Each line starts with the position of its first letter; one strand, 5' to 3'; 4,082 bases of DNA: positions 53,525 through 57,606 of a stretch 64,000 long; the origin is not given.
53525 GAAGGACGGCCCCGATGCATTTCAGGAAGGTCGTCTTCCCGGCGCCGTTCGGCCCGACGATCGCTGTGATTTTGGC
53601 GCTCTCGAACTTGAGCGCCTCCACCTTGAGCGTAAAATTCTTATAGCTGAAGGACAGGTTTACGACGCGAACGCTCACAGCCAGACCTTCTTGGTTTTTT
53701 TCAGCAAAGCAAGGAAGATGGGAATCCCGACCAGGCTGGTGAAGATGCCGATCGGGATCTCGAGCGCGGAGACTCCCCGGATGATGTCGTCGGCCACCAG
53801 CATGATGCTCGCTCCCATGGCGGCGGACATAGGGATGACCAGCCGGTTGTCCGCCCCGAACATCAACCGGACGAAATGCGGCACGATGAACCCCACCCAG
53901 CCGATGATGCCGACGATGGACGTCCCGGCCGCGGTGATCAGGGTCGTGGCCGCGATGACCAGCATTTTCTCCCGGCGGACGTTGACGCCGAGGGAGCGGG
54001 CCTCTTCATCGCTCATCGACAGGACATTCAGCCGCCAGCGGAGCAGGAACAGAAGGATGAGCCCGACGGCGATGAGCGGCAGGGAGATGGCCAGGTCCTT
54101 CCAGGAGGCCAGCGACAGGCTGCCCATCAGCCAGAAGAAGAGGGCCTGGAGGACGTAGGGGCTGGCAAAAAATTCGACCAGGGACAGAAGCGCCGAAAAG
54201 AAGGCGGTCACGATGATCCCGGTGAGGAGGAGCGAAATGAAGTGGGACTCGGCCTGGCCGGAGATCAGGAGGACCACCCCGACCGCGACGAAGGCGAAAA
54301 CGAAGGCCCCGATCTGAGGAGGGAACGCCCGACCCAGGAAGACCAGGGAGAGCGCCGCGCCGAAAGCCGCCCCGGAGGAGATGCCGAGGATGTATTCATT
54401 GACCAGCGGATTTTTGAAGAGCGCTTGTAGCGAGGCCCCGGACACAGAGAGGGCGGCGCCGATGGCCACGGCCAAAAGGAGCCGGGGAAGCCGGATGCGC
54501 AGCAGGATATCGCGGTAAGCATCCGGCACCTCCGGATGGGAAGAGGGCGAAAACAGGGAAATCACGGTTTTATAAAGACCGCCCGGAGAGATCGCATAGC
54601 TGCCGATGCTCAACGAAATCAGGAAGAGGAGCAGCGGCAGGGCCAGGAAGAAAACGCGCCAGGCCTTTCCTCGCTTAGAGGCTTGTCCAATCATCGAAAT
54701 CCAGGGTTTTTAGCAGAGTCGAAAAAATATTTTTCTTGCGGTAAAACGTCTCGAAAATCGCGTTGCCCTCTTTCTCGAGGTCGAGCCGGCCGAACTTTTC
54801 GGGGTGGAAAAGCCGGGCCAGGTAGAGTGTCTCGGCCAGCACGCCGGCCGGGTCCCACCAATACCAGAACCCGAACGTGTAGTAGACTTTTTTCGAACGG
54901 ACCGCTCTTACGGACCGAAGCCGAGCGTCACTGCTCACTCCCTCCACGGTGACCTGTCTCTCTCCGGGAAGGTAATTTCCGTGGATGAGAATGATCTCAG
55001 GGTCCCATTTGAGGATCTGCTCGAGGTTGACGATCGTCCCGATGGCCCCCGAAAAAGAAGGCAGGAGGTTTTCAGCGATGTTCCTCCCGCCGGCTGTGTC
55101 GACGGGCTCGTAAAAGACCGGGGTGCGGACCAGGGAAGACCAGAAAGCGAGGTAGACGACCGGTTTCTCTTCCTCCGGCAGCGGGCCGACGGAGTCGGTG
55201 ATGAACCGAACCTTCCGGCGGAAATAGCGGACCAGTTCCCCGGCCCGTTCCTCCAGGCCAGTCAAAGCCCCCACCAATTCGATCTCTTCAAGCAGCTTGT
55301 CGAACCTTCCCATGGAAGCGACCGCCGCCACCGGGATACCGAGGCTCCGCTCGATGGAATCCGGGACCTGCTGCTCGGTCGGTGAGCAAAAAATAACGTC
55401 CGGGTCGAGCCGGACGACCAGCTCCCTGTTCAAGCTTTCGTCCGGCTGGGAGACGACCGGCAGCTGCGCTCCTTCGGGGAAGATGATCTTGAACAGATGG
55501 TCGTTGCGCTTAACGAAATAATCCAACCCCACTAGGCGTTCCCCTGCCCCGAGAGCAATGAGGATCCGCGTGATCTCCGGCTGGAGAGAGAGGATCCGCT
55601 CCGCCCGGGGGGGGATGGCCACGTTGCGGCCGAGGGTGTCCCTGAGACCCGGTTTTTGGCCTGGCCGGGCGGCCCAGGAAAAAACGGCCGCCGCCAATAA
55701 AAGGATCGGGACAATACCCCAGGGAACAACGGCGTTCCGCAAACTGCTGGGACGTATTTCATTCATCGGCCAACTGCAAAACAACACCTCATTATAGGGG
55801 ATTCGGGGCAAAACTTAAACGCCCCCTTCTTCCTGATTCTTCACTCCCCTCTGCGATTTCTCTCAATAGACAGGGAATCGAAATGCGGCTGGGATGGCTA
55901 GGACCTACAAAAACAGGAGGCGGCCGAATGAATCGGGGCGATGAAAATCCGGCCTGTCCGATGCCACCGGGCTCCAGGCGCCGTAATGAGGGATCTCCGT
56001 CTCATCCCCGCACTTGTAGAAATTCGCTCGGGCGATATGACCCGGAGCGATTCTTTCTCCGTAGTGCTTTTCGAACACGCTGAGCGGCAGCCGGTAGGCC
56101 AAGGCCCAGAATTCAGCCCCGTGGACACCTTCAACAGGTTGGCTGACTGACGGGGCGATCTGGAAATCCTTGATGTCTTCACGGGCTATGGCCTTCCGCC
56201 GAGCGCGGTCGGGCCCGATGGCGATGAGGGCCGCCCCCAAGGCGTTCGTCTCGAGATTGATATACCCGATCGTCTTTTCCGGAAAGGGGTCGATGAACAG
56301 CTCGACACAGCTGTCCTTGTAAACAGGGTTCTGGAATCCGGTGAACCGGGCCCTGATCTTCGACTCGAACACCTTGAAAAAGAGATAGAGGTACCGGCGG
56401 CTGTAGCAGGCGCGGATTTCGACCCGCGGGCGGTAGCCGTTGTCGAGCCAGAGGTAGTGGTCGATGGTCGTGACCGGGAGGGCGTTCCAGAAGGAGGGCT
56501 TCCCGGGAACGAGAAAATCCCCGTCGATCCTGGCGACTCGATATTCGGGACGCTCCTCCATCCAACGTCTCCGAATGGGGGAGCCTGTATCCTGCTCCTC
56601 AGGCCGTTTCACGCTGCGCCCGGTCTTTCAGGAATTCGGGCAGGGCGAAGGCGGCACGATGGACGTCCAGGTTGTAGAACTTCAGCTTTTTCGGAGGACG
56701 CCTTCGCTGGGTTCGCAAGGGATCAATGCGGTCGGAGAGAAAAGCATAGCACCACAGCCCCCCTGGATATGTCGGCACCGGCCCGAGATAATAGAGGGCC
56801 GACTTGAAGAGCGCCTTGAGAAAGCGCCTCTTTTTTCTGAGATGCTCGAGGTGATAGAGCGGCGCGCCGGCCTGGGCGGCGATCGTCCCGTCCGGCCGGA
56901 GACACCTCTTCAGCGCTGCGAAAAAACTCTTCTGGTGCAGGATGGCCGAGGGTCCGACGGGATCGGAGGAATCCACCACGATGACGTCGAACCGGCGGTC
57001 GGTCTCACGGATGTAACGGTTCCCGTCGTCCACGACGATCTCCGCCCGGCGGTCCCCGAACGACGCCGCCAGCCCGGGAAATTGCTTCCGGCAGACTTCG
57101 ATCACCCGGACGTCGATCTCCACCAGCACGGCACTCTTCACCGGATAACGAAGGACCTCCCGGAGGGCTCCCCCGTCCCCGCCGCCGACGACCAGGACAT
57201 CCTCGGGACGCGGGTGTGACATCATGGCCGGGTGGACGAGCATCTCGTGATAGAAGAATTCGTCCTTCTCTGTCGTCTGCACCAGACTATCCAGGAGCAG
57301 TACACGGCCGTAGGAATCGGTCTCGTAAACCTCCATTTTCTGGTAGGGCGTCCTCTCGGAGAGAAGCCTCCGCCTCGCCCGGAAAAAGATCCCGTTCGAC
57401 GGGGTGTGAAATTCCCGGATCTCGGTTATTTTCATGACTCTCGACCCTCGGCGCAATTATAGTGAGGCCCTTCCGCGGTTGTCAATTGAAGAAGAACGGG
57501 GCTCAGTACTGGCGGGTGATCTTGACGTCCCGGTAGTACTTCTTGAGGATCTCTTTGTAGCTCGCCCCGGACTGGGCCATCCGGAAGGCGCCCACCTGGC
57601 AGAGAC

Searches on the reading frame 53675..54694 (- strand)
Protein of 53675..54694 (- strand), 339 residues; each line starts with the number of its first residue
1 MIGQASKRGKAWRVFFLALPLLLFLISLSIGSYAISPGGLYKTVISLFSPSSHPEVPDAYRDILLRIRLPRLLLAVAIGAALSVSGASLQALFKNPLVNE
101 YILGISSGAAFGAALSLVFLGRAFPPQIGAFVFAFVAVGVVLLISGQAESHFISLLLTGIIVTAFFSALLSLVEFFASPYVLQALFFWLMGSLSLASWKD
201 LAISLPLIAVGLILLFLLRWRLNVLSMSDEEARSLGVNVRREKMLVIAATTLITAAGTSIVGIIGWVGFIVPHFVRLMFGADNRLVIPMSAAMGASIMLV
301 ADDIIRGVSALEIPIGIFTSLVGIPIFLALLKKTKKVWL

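Call 60: search_protein_families(library=pfam, proteins=[window:53675-54694:-], max_evalue=0.00001)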
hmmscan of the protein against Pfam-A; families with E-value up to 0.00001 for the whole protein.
window:53675-54694:- (339 aa): 2 families
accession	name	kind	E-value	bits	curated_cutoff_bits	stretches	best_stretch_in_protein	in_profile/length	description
PF01032.23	FecCD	-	5.5e-84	282.3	26.5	1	21-333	3-311/311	FecCD transport family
PF00950.22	ABC-3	-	2.3e-07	31.1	20.1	1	108-298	41-225/258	ABC 3 transport family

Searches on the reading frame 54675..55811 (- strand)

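Call 60: search_protein_families(library=pfam, proteins=[window:54675-55811:-], max_evalue=0.00001)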
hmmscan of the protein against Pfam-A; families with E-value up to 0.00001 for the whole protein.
window:54675-55811:- (378 aa): 1 family
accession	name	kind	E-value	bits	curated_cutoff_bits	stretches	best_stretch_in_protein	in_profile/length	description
PF01497.23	Peripla_BP_2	-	1.7e-25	90.3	27.5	1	74-312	2-231/235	Periplasmic binding protein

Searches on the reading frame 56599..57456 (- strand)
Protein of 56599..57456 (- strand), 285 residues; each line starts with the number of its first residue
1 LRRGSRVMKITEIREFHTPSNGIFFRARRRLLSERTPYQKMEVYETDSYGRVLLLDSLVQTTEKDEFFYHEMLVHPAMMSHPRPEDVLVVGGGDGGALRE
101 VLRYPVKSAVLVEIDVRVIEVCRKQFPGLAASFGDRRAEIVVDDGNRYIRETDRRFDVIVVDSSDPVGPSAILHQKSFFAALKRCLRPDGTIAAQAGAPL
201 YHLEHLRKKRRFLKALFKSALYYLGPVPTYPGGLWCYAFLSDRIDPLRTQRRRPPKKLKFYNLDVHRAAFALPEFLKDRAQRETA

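Call 60: search_protein_families(library=pfam, proteins=[window:56599-57456:-], max_evalue=0.00001)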
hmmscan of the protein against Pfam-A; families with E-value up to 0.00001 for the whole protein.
window:56599-57456:- (285 aa): 2 families
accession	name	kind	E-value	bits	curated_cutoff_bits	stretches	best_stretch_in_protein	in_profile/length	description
PF01564.23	Spermine_synth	-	2.8e-59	200.2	22.9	1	66-243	1-179/186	Spermine/spermidine synthase domain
PF17284.7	Spermine_synt_N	-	1.3e-10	41.5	22.1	1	13-63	3-53/53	Spermidine synthase tetramerisation domain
